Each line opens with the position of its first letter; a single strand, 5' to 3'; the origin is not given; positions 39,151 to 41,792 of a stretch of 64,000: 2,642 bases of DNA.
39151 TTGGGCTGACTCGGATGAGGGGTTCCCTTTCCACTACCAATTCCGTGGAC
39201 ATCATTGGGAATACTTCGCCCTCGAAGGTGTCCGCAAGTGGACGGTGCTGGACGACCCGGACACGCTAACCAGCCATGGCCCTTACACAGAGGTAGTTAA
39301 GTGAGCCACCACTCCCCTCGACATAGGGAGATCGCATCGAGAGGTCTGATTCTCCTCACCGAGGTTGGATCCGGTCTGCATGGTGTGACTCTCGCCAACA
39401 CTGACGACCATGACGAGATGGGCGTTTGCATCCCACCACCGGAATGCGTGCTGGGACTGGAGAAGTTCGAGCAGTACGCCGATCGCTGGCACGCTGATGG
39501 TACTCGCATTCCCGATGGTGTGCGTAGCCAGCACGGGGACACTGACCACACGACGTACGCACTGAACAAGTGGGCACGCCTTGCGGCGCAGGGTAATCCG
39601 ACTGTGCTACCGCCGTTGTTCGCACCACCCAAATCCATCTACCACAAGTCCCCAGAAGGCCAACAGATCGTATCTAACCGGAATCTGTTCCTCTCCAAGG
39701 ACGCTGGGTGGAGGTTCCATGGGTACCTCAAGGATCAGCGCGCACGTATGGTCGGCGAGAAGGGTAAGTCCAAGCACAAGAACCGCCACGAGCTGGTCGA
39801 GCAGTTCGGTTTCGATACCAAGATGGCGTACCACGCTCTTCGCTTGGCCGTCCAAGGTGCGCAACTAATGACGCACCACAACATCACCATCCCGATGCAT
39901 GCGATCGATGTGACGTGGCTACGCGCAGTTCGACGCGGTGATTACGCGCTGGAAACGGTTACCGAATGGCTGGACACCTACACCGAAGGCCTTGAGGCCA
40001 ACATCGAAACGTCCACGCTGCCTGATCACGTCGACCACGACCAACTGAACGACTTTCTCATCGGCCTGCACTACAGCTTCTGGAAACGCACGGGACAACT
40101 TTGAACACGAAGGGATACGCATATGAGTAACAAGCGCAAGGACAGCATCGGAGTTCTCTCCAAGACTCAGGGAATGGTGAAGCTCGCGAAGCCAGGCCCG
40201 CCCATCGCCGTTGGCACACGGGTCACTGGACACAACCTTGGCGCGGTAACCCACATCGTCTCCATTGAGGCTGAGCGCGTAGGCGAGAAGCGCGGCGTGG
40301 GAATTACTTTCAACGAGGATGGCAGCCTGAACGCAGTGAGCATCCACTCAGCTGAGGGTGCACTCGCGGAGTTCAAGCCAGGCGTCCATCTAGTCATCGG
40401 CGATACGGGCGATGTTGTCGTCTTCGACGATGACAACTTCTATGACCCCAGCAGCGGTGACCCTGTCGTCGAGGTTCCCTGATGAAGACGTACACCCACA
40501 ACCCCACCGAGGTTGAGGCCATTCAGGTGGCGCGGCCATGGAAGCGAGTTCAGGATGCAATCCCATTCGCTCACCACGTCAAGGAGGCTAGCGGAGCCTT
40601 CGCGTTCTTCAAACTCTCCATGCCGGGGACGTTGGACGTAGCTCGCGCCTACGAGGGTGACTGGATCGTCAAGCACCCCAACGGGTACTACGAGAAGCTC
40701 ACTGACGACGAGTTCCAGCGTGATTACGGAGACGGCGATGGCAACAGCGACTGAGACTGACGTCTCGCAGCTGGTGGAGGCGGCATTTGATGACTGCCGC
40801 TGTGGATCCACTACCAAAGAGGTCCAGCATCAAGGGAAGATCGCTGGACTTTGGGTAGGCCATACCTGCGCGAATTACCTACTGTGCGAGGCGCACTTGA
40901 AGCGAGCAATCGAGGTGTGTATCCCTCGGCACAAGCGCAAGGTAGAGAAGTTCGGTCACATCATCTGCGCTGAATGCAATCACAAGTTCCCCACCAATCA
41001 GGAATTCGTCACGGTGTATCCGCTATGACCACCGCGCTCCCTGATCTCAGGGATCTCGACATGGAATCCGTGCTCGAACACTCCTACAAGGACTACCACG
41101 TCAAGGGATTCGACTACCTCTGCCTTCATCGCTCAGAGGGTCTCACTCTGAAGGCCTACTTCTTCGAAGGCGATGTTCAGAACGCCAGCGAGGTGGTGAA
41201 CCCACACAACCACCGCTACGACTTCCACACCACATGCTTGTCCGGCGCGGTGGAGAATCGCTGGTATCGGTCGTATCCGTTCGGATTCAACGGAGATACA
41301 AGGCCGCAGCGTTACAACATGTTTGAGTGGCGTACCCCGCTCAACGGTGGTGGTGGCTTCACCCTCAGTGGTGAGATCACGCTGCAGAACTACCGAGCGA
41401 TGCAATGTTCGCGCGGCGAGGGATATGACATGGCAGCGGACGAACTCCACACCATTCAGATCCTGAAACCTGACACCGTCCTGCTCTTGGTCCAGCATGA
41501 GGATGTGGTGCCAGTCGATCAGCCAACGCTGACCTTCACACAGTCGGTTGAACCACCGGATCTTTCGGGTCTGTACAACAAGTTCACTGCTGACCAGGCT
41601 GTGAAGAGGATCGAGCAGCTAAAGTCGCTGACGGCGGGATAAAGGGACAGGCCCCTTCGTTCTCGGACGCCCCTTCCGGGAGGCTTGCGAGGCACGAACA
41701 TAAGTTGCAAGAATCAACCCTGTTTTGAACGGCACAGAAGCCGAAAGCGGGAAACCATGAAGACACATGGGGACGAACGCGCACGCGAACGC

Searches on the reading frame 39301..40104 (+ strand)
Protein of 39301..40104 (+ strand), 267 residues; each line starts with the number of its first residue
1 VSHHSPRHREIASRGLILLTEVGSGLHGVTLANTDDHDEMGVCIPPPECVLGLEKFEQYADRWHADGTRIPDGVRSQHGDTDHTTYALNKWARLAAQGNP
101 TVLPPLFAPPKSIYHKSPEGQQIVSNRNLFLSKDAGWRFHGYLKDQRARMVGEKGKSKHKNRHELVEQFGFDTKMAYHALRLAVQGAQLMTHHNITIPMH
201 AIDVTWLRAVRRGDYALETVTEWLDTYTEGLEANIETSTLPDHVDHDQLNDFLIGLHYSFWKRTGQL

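Call 31: search_protein_families(library=pfam, proteins=[window:39301-40104:+], max_evalue=0.01)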
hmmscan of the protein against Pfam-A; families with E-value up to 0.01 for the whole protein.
window:39301-40104:+ (267 aa): 1 family
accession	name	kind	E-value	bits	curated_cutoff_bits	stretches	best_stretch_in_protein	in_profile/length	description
PF10127.15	RlaP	-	8.9e-29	101.4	23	1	15-253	19-247/249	RNA repair pathway DNA polymerase beta family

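Call 32: search_protein_families(library=phrogs, proteins=[window:39301-40104:+], max_evalue=0.01)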
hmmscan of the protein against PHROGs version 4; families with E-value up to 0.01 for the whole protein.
window:39301-40104:+ (267 aa): 1 family
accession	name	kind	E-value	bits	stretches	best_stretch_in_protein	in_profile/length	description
phrog_388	-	DNA, RNA and nucleotide metabolism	5.8e-67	227.2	1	3-264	24-337/351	nucleotidyltransferase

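Call 37: search_dna_similar(query=window:39301-40104:+, collection=phages, mode=protein, max_rows=40, rows=spread)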
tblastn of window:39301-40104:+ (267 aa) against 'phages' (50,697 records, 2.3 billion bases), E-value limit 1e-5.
Records with a match: 462; places in all: 543; records where one place covers at least 80% of the query: 369.
Best place of each record, by identity: 80-90% 1; 60-80% 3; <60% 458.
By first word of the organism name: Mycobacterium 342; Gordonia 41; Bacillus 40; Caulobacter 9; Escherichia 6; Microbacterium 5; uncultured 4; Xanthomonas 3; Streptomyces 3; Stenotrophomonas 2; and 6 more.
By host as written in the record: Mycobacterium smegmatis mc2 155 245; Mycobacterium smegmatis mc#155 53; Gordonia terrae 3612 36; Bacillus cereus 14; - 11; Caulobacter vibrioides CB15 11; Mycobacterium sp. 9; Mycobacterium smegmatis mc2155 7; and 49 more.
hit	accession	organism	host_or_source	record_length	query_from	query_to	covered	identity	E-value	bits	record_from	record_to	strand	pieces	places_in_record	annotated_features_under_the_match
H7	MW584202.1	Mycobacterium phage prophiGD54-2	Mycobacterium abscessus GD54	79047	1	267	100%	85.0%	2e-155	484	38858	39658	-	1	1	55: nucleotidyltransferase | 56: hypothetical protein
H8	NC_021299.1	Mycobacterium phage PegLeg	Mycobacterium smegmatis mc2 155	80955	1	267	100%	57.7%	3e-93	305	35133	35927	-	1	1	NrdC | hypothetical protein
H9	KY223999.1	Mycobacterium phage MrMagoo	Mycobacterium smegmatis mc2 155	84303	1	267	100%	56.9%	1e-89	295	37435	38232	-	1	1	56: nucleotidyl transferase | 57: hypothetical protein | 55: hypothetical protein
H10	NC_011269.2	Mycobacterium phage ScottMcG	-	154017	2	265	99%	47.9%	2e-67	231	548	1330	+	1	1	3: NrdC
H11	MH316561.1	Mycobacterium phage Derek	Mycobacterium smegmatis mc2 155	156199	2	265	99%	47.6%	4e-67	231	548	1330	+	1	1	3: nucleotidyl transferase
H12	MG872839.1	Mycobacterium phage LifeSavor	Mycobacterium smegmatis mc2 155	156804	2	265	99%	47.6%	7e-67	230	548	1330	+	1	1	3: nucleotidyltransferase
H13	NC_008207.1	Mycobacterium phage Catera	Mycobacterium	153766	2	265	99%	47.6%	5e-66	228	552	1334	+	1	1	gp3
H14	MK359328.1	Mycobacterium phage EmmaElysia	Mycobacterium smegmatis mc2 155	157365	2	265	99%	47.2%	2e-66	229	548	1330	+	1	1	3: nucleotidyltransferase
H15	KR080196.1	Mycobacterium phage Momo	Mycobacterium smegmatis mc2 155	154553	2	265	99%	47.2%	3e-66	228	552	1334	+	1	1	3: nucleotidyl transferase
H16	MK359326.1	Mycobacterium phage Pivoine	Mycobacterium smegmatis mc2 155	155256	2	265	99%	47.2%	3e-66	228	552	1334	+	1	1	3: nucleotidyltransferase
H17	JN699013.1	Mycobacterium phage Pio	Mycobacterium smegmatis mc2 155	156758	2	265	99%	47.2%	3e-66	228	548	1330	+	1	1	3: nucleotidyl transferase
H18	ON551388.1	Mycolicibacterium phage Kashi_SSH1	Mycolicibacterium smegmatis MC2 155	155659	2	265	99%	47.2%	5e-66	228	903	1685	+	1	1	hypothetical protein (x2)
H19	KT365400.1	Mycobacterium phage ErnieJ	Mycobacterium smegmatis mc2 155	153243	2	265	99%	46.8%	1e-65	226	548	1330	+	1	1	nucleotidyl transferase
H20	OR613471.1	Mycobacterium phage Yassified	Mycobacterium smegmatis mc2 155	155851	2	265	99%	46.8%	9e-65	224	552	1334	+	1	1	3: nucleotidyl transferase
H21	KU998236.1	Gordonia phage Blueberry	Gordonia terrae 3612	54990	2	261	97%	42.7%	7e-55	195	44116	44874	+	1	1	67: nucleotidyl transferase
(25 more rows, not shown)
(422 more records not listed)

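Call 39: get_annotated_region(hit=H9, flank=3500)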
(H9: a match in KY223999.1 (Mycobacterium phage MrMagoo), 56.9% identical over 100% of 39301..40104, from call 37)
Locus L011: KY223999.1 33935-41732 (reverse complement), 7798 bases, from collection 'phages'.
description: Mycobacterium phage MrMagoo, complete genome.
organism: Mycobacterium phage MrMagoo (NCBI taxid 1927020)
taxonomy: Viruses; Duplodnaviria; Heunggongvirae; Uroviricota; Caudoviricetes; Vilmaviridae; Mclasvirinae; Reyvirus; Reyvirus mrmagoo
host: Mycobacterium smegmatis mc2 155; source: soil; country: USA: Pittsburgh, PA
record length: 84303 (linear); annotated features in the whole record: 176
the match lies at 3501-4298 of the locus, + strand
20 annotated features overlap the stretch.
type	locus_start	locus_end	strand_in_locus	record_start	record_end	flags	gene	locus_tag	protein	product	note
CDS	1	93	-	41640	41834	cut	63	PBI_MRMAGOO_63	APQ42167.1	hypothetical protein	-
CDS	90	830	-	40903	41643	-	62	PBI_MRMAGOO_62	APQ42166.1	hypothetical protein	-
CDS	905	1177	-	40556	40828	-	61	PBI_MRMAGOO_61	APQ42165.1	hypothetical protein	-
CDS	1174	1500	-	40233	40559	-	60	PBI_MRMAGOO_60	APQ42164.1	hypothetical protein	-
CDS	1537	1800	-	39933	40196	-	59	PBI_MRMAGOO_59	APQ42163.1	hypothetical protein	-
CDS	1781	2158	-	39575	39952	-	58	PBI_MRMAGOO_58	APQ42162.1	hypothetical protein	-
CDS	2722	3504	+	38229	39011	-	57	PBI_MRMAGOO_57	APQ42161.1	hypothetical protein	-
CDS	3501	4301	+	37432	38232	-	56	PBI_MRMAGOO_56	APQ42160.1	nucleotidyl transferase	NrdC Nucleotidyltransferase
CDS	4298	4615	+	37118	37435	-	55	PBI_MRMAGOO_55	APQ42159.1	hypothetical protein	-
CDS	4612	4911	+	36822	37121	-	54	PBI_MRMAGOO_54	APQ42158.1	hypothetical protein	-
CDS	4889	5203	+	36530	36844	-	53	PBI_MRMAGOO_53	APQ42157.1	hypothetical protein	-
CDS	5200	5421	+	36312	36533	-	52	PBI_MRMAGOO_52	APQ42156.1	hypothetical protein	-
CDS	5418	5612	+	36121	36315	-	51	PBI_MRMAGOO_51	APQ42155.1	hypothetical protein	-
CDS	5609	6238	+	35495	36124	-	50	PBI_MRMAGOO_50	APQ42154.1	hypothetical protein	-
CDS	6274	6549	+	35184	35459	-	49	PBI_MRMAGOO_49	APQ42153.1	hypothetical protein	-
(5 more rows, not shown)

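Call 40: get_annotated_region(hit=H8, flank=3500)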
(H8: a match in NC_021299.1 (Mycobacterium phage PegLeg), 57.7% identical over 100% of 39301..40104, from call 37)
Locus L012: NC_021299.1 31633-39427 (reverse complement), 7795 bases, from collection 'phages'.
description: Mycobacterium phage PegLeg, complete genome.
organism: Mycobacterium phage PegLeg (NCBI taxid 1325953)
taxonomy: Viruses; Duplodnaviria; Heunggongvirae; Uroviricota; Caudoviricetes; Vilmaviridae; Mclasvirinae; Bongovirus; Bongovirus bongo
host: Mycobacterium smegmatis mc2 155; source: soil; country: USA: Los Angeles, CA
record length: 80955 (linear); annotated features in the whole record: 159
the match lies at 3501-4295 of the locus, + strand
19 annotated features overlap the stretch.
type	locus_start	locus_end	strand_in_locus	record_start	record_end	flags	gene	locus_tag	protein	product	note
CDS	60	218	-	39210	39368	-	-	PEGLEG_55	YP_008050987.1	hypothetical protein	-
CDS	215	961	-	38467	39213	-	-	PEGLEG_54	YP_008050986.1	Erf-like ssDNA annealing protein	-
CDS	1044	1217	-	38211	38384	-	-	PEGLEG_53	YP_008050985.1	hypothetical protein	-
CDS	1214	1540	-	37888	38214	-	-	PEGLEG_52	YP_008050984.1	hypothetical protein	-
CDS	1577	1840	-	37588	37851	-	-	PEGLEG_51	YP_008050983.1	hypothetical protein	-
CDS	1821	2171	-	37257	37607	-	-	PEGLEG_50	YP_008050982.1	hypothetical protein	-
CDS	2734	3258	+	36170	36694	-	-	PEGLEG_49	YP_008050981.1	hypothetical protein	-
CDS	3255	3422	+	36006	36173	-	-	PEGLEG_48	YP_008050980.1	hypothetical protein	-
CDS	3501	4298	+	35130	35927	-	-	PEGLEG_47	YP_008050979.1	NrdC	-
CDS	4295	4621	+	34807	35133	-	-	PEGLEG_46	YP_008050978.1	hypothetical protein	-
CDS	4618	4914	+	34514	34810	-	-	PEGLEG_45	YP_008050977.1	hypothetical protein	-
CDS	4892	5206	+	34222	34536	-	-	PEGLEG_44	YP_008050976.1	glutaredoxin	-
CDS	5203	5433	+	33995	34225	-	-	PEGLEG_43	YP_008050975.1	hypothetical protein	-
CDS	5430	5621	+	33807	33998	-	-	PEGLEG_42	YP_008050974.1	hypothetical protein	-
CDS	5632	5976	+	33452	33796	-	-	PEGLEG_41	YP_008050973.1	hypothetical protein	-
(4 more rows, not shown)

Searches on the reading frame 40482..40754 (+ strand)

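Call 31: search_protein_families(library=pfam, proteins=[window:40482-40754:+], max_evalue=0.01)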
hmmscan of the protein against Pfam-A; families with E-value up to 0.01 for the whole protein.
window:40482-40754:+ (90 aa): 0 families

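Call 32: search_protein_families(library=phrogs, proteins=[window:40482-40754:+], max_evalue=0.01)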
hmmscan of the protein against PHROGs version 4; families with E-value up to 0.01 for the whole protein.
window:40482-40754:+ (90 aa): 5 families
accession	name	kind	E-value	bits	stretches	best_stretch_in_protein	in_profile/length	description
phrog_419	-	unknown function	3.2e-10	41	1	1-82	41-120/300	-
phrog_1810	-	unknown function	0.00012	23.2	1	3-84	9-91/166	-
phrog_4159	-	other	0.00049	20.4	1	1-82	1-80/270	nucleotide pyrophosphohydrolase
phrog_6363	-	unknown function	0.00059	21.4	0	53-82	67-96/99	-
phrog_19511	-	unknown function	0.0016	19.5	1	1-83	1-86/155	-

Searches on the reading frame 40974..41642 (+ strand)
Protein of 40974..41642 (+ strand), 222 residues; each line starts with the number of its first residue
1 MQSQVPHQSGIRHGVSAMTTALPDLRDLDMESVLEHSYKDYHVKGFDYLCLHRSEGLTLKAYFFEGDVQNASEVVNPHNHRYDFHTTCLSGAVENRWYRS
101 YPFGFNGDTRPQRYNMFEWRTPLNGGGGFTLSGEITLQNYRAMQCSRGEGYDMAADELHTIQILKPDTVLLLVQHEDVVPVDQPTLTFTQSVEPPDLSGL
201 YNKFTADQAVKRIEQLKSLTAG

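Call 31: search_protein_families(library=pfam, proteins=[window:40974-41642:+], max_evalue=0.01)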
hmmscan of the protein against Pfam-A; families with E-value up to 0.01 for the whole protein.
window:40974-41642:+ (222 aa): 0 families

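Call 32: search_protein_families(library=phrogs, proteins=[window:40974-41642:+], max_evalue=0.01)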
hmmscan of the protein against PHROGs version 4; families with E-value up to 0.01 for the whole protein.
window:40974-41642:+ (222 aa): 2 families
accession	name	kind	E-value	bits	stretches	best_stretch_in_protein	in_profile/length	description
phrog_8313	-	unknown function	6.7e-74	249.3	1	24-219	8-212/216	-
phrog_4784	-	unknown function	3.1e-06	28.7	1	77-178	47-147/195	-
